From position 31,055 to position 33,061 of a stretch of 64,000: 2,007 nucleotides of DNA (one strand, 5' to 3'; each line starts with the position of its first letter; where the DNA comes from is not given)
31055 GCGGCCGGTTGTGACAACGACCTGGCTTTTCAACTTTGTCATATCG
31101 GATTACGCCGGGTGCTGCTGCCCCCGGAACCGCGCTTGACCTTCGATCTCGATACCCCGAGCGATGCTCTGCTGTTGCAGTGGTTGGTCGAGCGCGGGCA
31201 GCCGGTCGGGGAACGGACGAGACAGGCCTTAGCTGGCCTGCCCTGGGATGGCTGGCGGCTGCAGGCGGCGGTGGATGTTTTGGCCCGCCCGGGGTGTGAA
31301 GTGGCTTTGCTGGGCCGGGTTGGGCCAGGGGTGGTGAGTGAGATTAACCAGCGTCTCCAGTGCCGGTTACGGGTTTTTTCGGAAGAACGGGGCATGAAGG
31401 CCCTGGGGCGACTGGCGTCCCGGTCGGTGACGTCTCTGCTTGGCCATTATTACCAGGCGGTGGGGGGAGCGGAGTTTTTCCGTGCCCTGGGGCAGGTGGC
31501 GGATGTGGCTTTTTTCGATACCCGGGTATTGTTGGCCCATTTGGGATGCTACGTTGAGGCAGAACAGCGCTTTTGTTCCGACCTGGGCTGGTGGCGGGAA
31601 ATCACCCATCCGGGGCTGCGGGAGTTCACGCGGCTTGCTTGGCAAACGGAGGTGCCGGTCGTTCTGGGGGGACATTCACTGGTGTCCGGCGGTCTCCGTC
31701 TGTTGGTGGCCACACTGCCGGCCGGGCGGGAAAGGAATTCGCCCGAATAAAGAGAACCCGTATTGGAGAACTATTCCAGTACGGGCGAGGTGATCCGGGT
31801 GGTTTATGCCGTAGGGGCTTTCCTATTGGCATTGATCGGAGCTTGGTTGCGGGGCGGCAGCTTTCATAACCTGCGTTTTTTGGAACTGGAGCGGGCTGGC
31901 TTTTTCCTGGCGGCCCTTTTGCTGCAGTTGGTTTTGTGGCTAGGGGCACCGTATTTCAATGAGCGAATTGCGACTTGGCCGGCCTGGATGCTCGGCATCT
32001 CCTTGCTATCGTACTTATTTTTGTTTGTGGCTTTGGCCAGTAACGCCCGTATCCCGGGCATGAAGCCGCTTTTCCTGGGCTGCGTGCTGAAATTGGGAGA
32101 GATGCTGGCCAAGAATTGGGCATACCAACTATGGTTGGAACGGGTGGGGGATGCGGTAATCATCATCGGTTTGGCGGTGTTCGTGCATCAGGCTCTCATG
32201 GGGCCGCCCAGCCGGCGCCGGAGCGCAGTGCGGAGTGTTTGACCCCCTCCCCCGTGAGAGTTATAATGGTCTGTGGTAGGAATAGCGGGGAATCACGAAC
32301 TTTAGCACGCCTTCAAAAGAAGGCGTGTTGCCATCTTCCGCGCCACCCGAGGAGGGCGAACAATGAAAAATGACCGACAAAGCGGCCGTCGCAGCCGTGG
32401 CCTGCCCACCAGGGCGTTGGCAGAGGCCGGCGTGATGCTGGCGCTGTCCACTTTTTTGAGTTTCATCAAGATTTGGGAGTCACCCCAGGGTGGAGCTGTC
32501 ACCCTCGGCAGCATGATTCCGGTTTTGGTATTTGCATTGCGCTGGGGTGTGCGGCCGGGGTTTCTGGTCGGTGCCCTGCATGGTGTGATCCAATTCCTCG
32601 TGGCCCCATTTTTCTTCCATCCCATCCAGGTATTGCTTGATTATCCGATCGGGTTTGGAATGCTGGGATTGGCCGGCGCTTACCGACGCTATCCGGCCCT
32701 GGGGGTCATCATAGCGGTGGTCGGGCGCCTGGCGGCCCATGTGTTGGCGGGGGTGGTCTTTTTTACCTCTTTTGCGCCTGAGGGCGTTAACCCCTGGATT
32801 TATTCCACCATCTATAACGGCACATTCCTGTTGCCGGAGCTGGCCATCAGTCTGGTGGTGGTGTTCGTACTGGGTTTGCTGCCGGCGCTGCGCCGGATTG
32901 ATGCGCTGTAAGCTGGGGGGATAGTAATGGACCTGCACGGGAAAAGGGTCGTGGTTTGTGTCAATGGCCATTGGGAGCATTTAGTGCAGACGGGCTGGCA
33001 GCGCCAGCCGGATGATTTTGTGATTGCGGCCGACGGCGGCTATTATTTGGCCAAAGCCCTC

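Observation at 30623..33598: Four-gene insertion between hpf and secA: MobA-like NTase-fold protein plus small membrane protein plus thiT plus thiamine pyrophosphokinase, translationally coupled to secA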

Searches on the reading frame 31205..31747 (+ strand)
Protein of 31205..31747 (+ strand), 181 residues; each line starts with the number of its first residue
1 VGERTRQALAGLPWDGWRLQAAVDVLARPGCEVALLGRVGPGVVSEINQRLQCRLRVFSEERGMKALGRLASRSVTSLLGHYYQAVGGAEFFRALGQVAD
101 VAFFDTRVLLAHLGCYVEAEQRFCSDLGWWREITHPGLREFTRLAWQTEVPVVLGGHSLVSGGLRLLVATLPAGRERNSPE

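Call 34: predict_structure(alignment_id=A2)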
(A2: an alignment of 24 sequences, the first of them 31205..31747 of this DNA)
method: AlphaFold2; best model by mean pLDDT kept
length: 181 residues; sequences in the alignment: 24
mean_pLDDT: 90.3   pTM: 0.85
mean pLDDT of the five models: 90.3, 88.7, 88.4, 87.7, 87.7
residues with pLDDT >= 90: 133; 70-90: 37; 50-70: 9; < 50: 2
segments of 3 or more residues with pLDDT < 50: none
pLDDT, mean of each block of 10 residues (from residue 1): 91 92 95 94 92 93 75 90 97 97 94 90 94 96 96 89 89 64 46
secondary structure, 60 per line:
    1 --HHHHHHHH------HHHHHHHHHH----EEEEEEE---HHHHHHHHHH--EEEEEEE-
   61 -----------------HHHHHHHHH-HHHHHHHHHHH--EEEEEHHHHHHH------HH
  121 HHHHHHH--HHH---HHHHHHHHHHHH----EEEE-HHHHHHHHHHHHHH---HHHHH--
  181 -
elements in order: H3-10 H17-26 E31-37 H41-50 E53-59 H78-86 H88-98 E101-105 H106-112 H119-127 H136-147 E152-155 H157-170 H174-178

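Call 62: search_solved_structures(query=A2, max_evalue=10, show_alignments=2)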
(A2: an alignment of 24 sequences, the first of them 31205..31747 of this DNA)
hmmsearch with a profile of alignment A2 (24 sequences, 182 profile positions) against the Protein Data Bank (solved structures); distinct sequences matched with E-value up to 10: 3.
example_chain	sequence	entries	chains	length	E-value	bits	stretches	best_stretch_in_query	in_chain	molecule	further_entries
5a30_A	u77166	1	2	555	0.17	14.5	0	119-148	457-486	MITOCHONDRIAL PROTEIN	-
5a2v_A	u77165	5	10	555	0.49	13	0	120-148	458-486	MITOCHONDRIAL PROTEIN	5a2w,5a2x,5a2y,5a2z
8oup_A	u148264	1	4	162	0.67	12.6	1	87-157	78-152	Nerve hemoglobin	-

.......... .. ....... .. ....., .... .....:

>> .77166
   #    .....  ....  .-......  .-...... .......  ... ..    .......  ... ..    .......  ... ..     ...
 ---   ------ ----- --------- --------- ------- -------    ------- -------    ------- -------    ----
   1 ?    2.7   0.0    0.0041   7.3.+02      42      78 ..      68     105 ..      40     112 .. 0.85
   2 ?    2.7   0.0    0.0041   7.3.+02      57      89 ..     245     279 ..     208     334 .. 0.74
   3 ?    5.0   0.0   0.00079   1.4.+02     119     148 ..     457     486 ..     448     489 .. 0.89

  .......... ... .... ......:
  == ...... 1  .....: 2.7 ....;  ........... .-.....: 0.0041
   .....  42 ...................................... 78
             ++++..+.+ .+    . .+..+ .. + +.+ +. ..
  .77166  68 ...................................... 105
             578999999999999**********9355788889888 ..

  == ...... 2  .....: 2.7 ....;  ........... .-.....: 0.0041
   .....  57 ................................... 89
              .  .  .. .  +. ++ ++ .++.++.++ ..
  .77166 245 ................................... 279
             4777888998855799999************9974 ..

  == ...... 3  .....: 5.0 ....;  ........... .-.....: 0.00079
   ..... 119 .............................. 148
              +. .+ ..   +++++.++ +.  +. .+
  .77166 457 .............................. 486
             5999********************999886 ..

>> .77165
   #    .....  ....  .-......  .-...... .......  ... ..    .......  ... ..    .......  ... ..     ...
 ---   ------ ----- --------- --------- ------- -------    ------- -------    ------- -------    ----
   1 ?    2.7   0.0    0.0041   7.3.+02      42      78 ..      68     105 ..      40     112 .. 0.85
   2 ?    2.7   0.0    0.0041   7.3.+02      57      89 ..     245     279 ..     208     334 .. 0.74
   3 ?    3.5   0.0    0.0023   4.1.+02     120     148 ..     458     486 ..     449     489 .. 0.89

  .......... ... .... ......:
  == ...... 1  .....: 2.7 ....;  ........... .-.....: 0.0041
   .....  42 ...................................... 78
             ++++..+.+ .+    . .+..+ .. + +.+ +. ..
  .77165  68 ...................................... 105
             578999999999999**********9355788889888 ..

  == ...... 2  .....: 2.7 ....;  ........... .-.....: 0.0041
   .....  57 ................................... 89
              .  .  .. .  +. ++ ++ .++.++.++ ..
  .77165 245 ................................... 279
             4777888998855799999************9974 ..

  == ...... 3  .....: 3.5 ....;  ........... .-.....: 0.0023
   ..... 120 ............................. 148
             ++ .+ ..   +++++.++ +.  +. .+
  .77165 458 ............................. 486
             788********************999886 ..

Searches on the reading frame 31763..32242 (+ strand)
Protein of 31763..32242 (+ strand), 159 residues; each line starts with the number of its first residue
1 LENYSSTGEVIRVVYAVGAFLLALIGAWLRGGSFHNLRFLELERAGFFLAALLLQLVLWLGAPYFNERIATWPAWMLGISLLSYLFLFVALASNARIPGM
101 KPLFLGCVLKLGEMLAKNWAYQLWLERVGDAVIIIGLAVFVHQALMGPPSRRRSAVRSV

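Call 3: search_protein_families(library=pfam, proteins=[window:31763-32242:+], max_evalue=1)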
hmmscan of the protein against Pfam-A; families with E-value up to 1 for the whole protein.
window:31763-32242:+ (159 aa): 2 families
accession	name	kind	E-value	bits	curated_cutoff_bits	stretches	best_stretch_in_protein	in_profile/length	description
PF17248.7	DUF5317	-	1.8e-05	25.2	25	1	41-110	3-69/151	Family of unknown function (DUF5317)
PF20857.2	Pgp3_helical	-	0.26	11.6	27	1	120-132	5-17/39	Immunodominant antigen Pgp3, helical domain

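Call 4: search_protein_families(library=ncbifam, proteins=[window:31763-32242:+], max_evalue=1)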
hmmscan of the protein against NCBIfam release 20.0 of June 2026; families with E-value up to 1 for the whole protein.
window:31763-32242:+ (159 aa): 0 families

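Call 63: search_protein_families(library=padloc, proteins=[window:31763-32242:+], max_evalue=0.1)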
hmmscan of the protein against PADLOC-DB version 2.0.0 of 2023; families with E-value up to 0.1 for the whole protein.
window:31763-32242:+ (159 aa): 0 families

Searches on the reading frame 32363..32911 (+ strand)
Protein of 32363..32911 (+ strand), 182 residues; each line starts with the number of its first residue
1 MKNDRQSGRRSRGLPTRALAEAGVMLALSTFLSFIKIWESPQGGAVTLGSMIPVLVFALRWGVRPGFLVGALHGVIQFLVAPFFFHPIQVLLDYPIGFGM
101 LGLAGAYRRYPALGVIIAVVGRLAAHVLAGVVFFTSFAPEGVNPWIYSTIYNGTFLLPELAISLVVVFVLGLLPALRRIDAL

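Call 3: search_protein_families(library=pfam, proteins=[window:32363-32911:+], max_evalue=1)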
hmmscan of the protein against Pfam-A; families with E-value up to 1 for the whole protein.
window:32363-32911:+ (182 aa): 1 family
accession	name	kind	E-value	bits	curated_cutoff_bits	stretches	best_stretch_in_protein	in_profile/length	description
PF09515.15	Thia_YuaJ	-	1.8e-46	158.9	25.8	1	19-170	1-168/177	Thiamine transporter protein (Thia_YuaJ)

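Call 4: search_protein_families(library=ncbifam, proteins=[window:32363-32911:+], max_evalue=1)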
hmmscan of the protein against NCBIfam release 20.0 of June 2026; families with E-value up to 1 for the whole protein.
window:32363-32911:+ (182 aa): 3 families
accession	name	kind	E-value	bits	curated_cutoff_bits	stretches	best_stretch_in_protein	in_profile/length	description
TIGR02357.1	ECF_ThiT_YuaJ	equivalog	2e-38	132.2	108.45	1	17-171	2-173/183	energy-coupled thiamine transporter ThiT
NF011602.0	PRK15028.1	equivalog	0.014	14.8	681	1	99-174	275-348/378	cytochrome d ubiquinol oxidase subunit II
TIGR03434.1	ADOP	subfamily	0.31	9.1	622.3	1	114-177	329-389/803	ADOP family duplicated permease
